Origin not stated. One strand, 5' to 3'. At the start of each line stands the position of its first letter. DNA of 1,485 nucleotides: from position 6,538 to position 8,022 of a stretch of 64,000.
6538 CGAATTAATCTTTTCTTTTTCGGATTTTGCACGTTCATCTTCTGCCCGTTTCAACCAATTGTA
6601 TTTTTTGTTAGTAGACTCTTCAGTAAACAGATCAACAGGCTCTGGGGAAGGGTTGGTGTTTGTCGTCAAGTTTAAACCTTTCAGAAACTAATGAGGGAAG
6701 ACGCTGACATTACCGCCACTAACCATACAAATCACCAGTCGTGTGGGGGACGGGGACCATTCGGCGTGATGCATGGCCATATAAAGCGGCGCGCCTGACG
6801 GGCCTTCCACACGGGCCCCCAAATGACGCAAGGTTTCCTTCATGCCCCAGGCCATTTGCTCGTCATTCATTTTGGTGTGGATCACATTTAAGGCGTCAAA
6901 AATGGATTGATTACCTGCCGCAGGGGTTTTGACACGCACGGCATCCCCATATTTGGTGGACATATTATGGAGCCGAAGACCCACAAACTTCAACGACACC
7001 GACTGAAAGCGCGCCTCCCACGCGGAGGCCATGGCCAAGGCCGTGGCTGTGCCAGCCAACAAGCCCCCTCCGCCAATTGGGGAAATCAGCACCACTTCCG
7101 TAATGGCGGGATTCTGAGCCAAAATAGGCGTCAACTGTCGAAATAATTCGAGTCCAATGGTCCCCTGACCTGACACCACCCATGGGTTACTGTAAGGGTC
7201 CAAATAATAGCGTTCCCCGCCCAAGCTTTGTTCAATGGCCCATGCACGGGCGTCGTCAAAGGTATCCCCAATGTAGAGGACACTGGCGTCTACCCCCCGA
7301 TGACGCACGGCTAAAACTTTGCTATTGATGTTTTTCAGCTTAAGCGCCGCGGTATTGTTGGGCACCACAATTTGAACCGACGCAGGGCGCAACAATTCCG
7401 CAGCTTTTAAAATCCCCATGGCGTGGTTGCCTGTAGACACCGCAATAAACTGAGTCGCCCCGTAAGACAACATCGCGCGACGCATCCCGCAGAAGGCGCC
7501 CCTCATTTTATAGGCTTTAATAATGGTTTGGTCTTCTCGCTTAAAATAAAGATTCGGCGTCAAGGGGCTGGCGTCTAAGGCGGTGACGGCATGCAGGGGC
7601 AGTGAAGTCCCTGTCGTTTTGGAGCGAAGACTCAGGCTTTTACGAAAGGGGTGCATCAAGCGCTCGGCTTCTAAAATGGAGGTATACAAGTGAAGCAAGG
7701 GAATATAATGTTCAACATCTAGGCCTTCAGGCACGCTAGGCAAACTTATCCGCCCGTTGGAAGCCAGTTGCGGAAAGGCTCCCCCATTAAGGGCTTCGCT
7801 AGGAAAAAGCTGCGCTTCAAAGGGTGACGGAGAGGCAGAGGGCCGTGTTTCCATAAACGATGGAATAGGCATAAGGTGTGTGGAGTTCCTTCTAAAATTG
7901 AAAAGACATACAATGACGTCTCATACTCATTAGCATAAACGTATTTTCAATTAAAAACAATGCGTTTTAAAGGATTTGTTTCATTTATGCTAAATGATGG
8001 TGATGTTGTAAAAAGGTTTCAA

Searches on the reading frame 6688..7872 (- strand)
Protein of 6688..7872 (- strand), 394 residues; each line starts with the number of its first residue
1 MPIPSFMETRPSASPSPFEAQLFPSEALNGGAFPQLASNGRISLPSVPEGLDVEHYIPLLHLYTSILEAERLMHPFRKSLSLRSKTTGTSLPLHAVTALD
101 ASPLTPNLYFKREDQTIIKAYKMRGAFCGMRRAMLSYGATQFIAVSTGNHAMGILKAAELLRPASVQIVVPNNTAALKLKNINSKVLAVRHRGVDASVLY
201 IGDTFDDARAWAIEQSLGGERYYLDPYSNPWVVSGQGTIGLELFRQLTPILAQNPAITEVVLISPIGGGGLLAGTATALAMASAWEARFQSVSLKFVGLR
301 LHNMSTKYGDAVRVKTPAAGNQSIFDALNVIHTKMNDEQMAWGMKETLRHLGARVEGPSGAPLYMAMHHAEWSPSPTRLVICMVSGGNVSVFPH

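Call 3: search_protein_families(library=pfam, proteins=[window:6688-7872:-], max_evalue=0.01)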
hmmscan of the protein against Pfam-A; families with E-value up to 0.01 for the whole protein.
window:6688-7872:- (394 aa): 1 family
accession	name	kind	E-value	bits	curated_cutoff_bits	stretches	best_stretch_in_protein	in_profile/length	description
PF00291.31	PALP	-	7.4e-31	108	35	1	92-378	9-288/295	Pyridoxal-phosphate dependent enzyme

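Call 5: search_protein_families(library=ncbifam, proteins=[window:6688-7872:-], max_evalue=0.01)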
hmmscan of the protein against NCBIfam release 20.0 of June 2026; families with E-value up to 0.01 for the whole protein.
window:6688-7872:- (394 aa): 23 families
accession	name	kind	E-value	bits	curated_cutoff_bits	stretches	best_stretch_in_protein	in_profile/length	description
NF006390.0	PRK08639.1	equivalog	6.1e-31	107.8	421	1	92-390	27-316/418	threonine ammonia-lyase IlvA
NF006674.0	PRK09224.1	subfamily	6.1e-30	104.4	577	1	92-279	27-195/508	threonine ammonia-lyase IlvA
TIGR01124.1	ilvA_2Cterm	equivalog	8e-30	103.9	411.3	1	89-279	16-187/499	threonine ammonia-lyase, biosynthetic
NF005600.0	PRK07334.1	equivalog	1.8e-26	92.7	496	1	106-324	43-249/408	threonine ammonia-lyase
TIGR02079.1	THD1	equivalog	6.5e-26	91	440.55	1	92-286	18-197/410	threonine ammonia-lyase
NF009130.0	PRK12483.1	subfamily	1.5e-25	89.8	801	1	72-277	19-205/521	threonine ammonia-lyase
TIGR01127.1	ilvA_1Cterm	equivalog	1.6e-25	89.9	378.75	1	106-389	15-286/380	threonine ammonia-lyase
NF006389.0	PRK08638.1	equivalog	1.7e-24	86.4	453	1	105-281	41-198/333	bifunctional threonine ammonia-lyase/L-serine ammonia-lyase TdcB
NF005292.0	PRK06815.1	equivalog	5.9e-22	78.1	371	1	92-283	23-194/320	threonine/serine dehydratase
NF005680.0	PRK07476.1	equivalog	1.8e-20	73.1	413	1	92-295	25-207/326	hydroxyectoine utilization dehydratase EutB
NF006094.0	PRK08246.1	subfamily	2.1e-18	66.8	331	1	92-281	25-191/310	serine/threonine dehydratase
NF005454.0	PRK07048.1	equivalog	8.6e-18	64.6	452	1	104-318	38-230/324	threo-3-hydroxy-L-aspartate ammonia-lyase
TIGR02991.1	ectoine_eutB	equivalog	6.2e-15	55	413.35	1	107-295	35-203/317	hydroxyectoine utilization dehydratase EutB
NF006455.0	PRK08813.1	equivalog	6.9e-15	55.2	489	1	110-280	52-201/374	threonine dehydratase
NF005147.0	PRK06608.1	equivalog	1e-14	54.1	380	1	106-281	39-195/339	serine/threonine dehydratase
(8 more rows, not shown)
